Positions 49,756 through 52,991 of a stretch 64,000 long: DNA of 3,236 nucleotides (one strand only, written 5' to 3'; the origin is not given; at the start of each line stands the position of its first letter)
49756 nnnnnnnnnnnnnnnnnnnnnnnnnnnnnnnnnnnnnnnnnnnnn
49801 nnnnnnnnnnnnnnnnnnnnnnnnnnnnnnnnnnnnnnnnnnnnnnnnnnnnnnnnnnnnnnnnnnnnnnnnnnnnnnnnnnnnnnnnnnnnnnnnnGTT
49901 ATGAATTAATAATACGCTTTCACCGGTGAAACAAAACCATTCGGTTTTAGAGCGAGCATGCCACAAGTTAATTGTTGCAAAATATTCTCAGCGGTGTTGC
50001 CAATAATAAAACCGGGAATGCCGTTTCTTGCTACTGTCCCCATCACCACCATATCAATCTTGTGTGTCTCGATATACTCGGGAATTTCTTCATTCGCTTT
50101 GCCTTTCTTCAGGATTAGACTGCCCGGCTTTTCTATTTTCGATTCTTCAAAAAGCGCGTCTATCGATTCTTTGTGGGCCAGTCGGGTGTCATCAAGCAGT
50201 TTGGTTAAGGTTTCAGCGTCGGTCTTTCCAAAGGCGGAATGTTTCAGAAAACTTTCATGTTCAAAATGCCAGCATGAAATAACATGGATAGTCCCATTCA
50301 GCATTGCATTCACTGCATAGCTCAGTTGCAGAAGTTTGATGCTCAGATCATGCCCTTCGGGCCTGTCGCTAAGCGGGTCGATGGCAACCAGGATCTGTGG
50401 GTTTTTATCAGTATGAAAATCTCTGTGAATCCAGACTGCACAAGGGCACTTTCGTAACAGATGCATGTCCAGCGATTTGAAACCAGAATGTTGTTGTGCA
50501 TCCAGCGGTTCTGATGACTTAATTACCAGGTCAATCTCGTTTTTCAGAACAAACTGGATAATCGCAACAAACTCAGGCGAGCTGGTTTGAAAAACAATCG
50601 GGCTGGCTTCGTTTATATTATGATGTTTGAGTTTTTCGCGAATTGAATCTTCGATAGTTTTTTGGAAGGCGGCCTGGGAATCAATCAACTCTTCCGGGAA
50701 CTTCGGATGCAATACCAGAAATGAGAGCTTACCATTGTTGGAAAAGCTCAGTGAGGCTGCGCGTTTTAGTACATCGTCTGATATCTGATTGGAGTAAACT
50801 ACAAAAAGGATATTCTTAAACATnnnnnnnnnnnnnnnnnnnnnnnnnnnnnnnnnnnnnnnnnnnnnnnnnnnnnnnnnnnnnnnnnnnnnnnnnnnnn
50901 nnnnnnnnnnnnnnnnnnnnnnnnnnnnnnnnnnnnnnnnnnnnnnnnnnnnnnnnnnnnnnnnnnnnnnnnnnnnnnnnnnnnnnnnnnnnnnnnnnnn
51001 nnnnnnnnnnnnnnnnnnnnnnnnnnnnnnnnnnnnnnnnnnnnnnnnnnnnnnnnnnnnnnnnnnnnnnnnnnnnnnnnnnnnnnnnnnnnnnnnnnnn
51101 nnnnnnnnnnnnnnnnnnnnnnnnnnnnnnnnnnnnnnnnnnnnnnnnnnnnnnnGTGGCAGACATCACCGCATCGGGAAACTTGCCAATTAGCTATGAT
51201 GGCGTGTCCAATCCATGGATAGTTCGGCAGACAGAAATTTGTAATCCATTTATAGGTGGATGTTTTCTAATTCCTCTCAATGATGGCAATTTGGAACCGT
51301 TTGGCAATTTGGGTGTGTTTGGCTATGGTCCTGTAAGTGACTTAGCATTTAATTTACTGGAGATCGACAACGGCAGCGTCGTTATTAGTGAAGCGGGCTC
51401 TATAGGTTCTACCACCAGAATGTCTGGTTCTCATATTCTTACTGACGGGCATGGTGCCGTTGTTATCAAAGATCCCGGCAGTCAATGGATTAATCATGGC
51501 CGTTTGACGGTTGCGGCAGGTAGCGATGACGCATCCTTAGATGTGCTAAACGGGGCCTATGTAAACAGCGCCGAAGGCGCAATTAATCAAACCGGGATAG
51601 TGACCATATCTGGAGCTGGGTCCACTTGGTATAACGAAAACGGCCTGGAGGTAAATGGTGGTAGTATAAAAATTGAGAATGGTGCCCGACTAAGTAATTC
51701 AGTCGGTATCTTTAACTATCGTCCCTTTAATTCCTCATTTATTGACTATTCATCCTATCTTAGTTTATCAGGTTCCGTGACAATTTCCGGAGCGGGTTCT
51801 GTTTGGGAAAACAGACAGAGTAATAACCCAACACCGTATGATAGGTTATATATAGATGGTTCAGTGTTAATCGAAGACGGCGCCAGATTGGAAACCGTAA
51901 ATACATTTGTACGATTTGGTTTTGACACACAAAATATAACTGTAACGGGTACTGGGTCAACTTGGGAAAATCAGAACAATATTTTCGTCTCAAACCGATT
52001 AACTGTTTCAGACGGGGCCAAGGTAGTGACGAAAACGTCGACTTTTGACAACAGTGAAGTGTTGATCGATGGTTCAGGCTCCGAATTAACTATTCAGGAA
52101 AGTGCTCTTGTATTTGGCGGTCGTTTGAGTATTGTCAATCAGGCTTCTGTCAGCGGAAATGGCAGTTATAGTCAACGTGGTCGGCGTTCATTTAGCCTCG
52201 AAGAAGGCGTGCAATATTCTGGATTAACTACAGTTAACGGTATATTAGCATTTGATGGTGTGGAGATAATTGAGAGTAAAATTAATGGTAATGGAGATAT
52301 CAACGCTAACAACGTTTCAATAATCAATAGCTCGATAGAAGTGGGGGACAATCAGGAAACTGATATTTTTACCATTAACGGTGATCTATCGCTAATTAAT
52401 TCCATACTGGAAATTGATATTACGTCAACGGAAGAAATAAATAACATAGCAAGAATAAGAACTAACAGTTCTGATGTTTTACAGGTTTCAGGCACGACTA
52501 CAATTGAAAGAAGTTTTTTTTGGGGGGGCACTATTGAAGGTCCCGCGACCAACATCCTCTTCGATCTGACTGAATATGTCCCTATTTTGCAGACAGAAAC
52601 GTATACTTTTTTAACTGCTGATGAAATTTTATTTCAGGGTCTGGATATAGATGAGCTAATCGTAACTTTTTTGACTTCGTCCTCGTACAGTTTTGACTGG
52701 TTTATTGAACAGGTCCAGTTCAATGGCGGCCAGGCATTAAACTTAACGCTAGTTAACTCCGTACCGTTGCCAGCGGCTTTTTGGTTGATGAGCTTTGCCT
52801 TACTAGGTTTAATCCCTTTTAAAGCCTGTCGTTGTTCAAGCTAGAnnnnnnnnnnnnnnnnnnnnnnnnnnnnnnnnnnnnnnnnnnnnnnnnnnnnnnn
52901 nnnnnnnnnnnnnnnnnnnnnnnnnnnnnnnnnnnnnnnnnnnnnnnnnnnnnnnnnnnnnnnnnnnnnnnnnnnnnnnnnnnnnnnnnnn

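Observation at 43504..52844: Two VPLPA-CTERM sorting-domain proteins imply a dedicated exosortase system encoded elsewhere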

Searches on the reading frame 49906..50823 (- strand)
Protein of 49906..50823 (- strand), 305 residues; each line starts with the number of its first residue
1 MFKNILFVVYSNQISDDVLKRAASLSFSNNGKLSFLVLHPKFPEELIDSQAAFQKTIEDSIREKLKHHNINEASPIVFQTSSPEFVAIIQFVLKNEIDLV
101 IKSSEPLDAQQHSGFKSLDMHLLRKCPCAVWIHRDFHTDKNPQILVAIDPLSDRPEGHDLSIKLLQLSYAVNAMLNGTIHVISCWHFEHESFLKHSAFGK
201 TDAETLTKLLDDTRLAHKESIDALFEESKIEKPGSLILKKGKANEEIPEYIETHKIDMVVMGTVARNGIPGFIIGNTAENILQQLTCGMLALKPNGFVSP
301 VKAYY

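Call 10: search_protein_families(library=ncbifam, proteins=[window:49906-50823:-], max_evalue=0.001)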
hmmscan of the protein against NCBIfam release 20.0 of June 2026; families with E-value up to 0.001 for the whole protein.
window:49906-50823:- (305 aa): 1 family
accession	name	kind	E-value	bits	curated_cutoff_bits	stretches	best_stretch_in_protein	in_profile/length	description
NF008380.0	PRK11175.1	equivalog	5.8e-38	130.6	227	1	2-302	4-309/313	universal stress protein UspE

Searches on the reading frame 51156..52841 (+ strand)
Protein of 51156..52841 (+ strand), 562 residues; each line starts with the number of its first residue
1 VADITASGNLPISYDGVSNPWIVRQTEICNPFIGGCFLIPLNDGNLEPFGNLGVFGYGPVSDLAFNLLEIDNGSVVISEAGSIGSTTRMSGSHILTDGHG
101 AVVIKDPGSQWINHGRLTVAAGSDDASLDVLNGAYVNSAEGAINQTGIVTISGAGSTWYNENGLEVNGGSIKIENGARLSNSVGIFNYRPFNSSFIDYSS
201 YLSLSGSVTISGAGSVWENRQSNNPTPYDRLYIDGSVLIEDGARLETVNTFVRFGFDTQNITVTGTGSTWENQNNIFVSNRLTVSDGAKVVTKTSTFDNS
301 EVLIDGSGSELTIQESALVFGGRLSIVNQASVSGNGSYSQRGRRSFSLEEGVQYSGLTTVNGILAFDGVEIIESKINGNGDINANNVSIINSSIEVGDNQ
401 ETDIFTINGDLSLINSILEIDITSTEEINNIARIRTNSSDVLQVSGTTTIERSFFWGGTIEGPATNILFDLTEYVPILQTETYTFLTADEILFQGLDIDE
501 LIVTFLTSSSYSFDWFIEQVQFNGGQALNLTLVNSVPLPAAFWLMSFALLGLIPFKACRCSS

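Call 3: search_protein_families(library=ncbifam, proteins=[window:51156-52841:+], max_evalue=1)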
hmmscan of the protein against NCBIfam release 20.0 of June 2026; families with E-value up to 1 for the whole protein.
window:51156-52841:+ (562 aa): 3 families
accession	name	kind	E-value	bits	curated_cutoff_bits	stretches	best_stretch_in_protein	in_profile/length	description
TIGR04393.1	rpt_T5SS_PEPC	repeat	1.3e-22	79.5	23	4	97-138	9-49/49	T5SS/PEP-CTERM-associated repeat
NF046088.1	anchor_EppA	equivalog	0.15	12.5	90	0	536-553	33-50/58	EPS-associated small membrane protein EppA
TIGR03370.1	VPLPA-CTERM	domain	0.55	10.3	25.35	1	536-552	1-17/25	VPLPA-CTERM sorting domain-containing protein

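Call 4: search_protein_families(library=pfam, proteins=[window:51156-52841:+], max_evalue=1)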
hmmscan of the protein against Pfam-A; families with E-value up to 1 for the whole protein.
window:51156-52841:+ (562 aa): 1 family
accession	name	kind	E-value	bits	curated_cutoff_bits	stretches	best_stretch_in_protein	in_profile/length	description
PF25441.1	Hexapep_UGP3_C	-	0.03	14.6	27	0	259-307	63-112/166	UGP3-like, C-terminal hexapeptide repeats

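Call 34: search_dna_similar(query=window:51156-52841:+, collection=plasmids, mode=protein, max_evalue=0.001, max_rows=25)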
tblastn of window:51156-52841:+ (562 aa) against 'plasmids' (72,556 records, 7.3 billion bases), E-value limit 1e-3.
Records with a match: 61; places in all: 100; records where one place covers at least 80% of the query: 0.
Best place of each record, by identity: <60% 61.
By first word of the organism name: Sinorhizobium 28; Ensifer 10; Agrobacterium 5; Rhizobium 4; Shinella 4; Brucella 3; Sphingobium 2; Yersinia 1; Microvirga 1; Ochrobactrum 1; and 2 more.
By predicted mobility (MOB-suite, as given by PLSDB): conjugative 32; non-mobilizable 27; mobilizable 2.
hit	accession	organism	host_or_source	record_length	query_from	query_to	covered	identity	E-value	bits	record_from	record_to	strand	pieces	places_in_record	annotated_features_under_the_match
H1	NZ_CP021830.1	Sinorhizobium meliloti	Medicago truncatula,Single Cell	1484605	68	333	47%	31.5%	3e-9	119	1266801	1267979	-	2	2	record has no annotation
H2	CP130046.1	Sinorhizobium meliloti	Medicago,Cell culture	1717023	60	341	50%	27.6%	8e-10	70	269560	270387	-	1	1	hypothetical protein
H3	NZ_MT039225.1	Yersinia frederiksenii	-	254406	98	333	42%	32.2%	2e-11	75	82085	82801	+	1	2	autotransporter outer membrane beta-barrel domain-containing protein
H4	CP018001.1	Rhizobium sp. Y9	Veronaeopsis simplex Y34,cell culture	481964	51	294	43%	29.4%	9e-6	57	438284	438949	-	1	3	none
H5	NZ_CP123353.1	Agrobacterium pusense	laboratory contaminant from a culture ...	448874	51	294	43%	29.4%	1e-5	56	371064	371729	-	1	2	autotransporter domain-containing protein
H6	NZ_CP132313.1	Shinella zoogloeoides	Homo sapiens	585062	64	294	41%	30.8%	3e-8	64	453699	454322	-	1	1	autotransporter outer membrane beta-barrel domain-containing protein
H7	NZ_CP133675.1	Agrobacterium pusense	Vaccinium sp.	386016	51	294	43%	29.0%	7e-6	57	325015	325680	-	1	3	autotransporter domain-containing protein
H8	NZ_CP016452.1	Sinorhizobium sp. RAC02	Microbial isolate,Algal phycosphere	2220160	64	293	41%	30.5%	7e-8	64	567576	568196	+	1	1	none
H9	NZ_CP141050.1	Microvirga lotononidis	-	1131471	60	293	42%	30.0%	6e-7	60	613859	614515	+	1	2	none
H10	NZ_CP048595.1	Agrobacterium tumefaciens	walnut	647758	68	295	41%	30.5%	4e-8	64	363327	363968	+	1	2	autotransporter domain-containing protein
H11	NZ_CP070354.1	Ensifer sp. PDNC004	cell culture,Plastic debris in ...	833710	60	297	42%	28.5%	2e-4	52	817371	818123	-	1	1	autotransporter outer membrane beta-barrel domain-containing protein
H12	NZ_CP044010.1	Rhizobium sp. BG6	Prosopis cineraria,pure bacterial ...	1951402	99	327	41%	29.4%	7e-4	50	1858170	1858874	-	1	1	none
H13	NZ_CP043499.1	Rhizobium grahamii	Prosopis cineraria,pure bacterial ...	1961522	99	327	41%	29.4%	7e-4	50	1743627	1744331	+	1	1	none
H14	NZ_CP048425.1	Rhizobium daejeonense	Cell,soil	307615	68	298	41%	29.1%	4e-7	61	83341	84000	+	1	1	autotransporter domain-containing protein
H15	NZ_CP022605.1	Ochrobactrum quorumnocens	cell culture,rhizosphere of potato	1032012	48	294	44%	27.0%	6e-4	50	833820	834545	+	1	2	record has no annotation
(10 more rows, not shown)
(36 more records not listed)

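Call 64: search_protein_representatives(protein=window:51156-52841:+)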
Query: 562 residues. Proteins with E-value up to 0.001 (for the whole library): 241; up to 1e-10: 60; up to 1e-30: 3. The best 150 are listed.
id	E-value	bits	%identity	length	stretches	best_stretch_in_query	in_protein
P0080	0.0e+00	1226.4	100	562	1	1-562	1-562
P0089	3.4e-32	128.3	35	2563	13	100-307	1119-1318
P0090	3.7e-31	124.9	35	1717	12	96-278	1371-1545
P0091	2.1e-30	122.4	33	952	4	40-329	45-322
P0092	8.0e-30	120.5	33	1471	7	56-291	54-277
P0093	1.1e-28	116.7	36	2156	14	69-274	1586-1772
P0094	1.1e-23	100.3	38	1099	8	96-194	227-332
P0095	4.2e-23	98.3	37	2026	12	69-290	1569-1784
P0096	6.0e-22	94.5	34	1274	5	77-313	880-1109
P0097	9.4e-21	90.6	34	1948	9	169-338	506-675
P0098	4.1e-19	85.2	36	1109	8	72-181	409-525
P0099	8.9e-19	84.0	39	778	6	60-190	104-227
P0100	4.3e-18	81.8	35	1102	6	71-249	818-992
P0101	5.9e-18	81.3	36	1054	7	100-360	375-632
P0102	2.7e-17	79.2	45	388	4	96-219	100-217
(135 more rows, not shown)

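Call 67: predict_structure(alignment_id=A4)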
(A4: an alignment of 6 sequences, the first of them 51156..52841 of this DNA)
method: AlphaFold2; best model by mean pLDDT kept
length: 562 residues; sequences in the alignment: 6
mean_pLDDT: 56.9   pTM: 0.58
mean pLDDT of the five models: 56.9, 56.3, 56.0, 55.1, 50.2
residues with pLDDT >= 90: 78; 70-90: 116; 50-70: 80; < 50: 288
segments of 3 or more residues with pLDDT < 50: 1-65, 87-96, 191-202, 328-330, 334-363, 367-370, 378-381, 398-410, 421-562
pLDDT, mean of each block of 10 residues (from residue 1): 25 33 28 29 25 30 53 77 59 51 86 83 79 93 89 96 88 97 75 41 73 94 66 89 92 68 94 83 90 75 77 64 51 40 33 41 47 51 54 51 44 55 38 36 36 37 38 30 40 40 39 41 40 37 41 32 30
secondary structure, 60 per line:
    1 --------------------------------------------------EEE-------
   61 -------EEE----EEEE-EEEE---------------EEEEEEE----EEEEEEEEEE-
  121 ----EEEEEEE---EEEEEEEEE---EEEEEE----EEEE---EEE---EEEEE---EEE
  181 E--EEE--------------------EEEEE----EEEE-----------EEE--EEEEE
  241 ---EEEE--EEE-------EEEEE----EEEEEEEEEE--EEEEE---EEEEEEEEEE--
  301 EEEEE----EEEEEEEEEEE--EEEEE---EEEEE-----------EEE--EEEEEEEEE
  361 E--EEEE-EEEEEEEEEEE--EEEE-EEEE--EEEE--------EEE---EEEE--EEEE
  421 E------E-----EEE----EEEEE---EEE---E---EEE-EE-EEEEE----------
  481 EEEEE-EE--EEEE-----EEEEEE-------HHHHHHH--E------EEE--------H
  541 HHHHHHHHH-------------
elements in order: E51-53 E68-70 E75-78 E80-83 E99-105 E110-119 E125-131 E135-143 E147-152 E157-160 E164-166 E170-174 E178-181 E184-186 E207-211 E216-219 E231-233 E236-240 E244-247 E250-252 E260-264 E269-278 E281-285 E289-298 E301-305 E310-320 E323-327 E331-335 E347-349 E352-361 E364-367 E369-379 E382-385 E387-390 E393-396 E405-407 E411-414 E417-421 E434-436 E441-445 E449-451 E459-461 E466-470 E481-485 E491-494 E500-505 H513-519 E529-531 H540-549

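Call 69: fold_search(model_id=the predicted structure, library=pdb)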
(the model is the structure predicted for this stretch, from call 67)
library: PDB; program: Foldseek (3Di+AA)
matches with E <= 10: 271; with E <= 0.001: 3
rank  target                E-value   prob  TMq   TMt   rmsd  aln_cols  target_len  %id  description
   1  4kh3                  3.4e-04  0.85  0.17  0.19  16.6       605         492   12  Structure of a bacterial self-associating protein (released 2014-01-15)
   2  7ko9                  7.6e-04  0.97  0.23  0.23  15.6       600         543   13  Crystal structure of antigen 43 from uropathogenic Escherichia coli UTI89 (released 2022-03-09)
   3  7koh_C                8.4e-04  0.84  0.19  0.19  16.9       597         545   11  Crystal structure of antigen 43 from Escherichia coli EDL933 (released 2022-03-09)
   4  7kob                  1.0e-03  0.98  0.20  0.27  13.3       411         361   14  Crystal structure of antigen 43b from Escherichia coli CFT073 (released 2022-03-09)
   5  7koh_D                1.3e-03  0.92  0.22  0.23  16.9       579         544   12  Crystal structure of antigen 43 from Escherichia coli EDL933 (released 2022-03-09)
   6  4q1q_A                2.1e-03  0.99  0.19  0.33  12.9       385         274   13  Crystal structure of TibC-catalyzed hyper-glycosylated TibA55-350 fragment (released 2014-09-17)
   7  7koh_A                3.9e-03  0.77  0.20  0.21  17.1       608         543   10  Crystal structure of antigen 43 from Escherichia coli EDL933 (released 2022-03-09)
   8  7bz0_A                3.2e-02  0.16  0.13  0.14  17.2       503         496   13  complex structure of alginate lyase AlyF-OU02 with G6 (released 2021-03-10)
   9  9ozl_B                5.0e-02  0.41  0.18  0.26  14.3       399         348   10  Crystal structure of the polysaccharide lyase RbmB from Vibrio cholerae (released 2026-03-11)
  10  6a40_A                5.3e-02  0.10  0.11  0.12  21.7       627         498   12  complex structure of Alginate lyase AlyF-OU02 with G4 (released 2019-05-01)
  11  2uve_A                1.2e-01  0.11  0.15  0.14  18.2       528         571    9  Structure of Yersinia enterocolitica Family 28 Exopolygalacturonase (released 2007-05-08)
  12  6nzs                  1.4e-01  0.12  0.13  0.12  20.9       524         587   10  Dextranase AoDex KQ11 (released 2019-02-27)
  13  9ozd_B                1.4e-01  0.05  0.09  0.11  18.1       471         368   11  Crystal structure of the polysaccharide lyase RbmB from Vibrio cholerae bound to Vibrio Polysaccharide (released 2026-03-11)
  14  4rt6_A                1.7e-01  0.21  0.24  0.19  15.8       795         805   10  Structure of a complex between hemopexin and hemopexin binding protein (released 2016-05-18)
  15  5awf_B                1.7e-01  0.06  0.09  0.12  18.7       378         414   10  Crystal structure of SufB-SufC-SufD complex from Escherichia coli (released 2015-11-11)
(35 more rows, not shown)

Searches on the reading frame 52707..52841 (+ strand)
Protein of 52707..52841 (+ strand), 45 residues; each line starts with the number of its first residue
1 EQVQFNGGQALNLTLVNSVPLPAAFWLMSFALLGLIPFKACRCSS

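Call 79: search_protein_families(library=ncbifam, proteins=[window:52707-52841:+], max_evalue=10)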
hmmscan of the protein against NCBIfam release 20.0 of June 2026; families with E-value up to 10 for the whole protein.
seq(45 aa): 4 families
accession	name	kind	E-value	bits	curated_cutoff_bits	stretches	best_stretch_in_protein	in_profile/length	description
NF033554.9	floc_PepA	equivalog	0.00026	20.9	80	1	11-36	230-254/261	flocculation-associated PEP-CTERM protein PepA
TIGR03370.1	VPLPA-CTERM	domain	0.018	15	25.35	1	19-35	1-17/25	VPLPA-CTERM sorting domain-containing protein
NF046088.1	anchor_EppA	equivalog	0.035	14.5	90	1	18-36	32-50/58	EPS-associated small membrane protein EppA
NF041927.1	Xrt_dep_XDP1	equivalog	0.048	13.6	125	1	17-36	217-236/242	exosortase-dependent surface protein XDP1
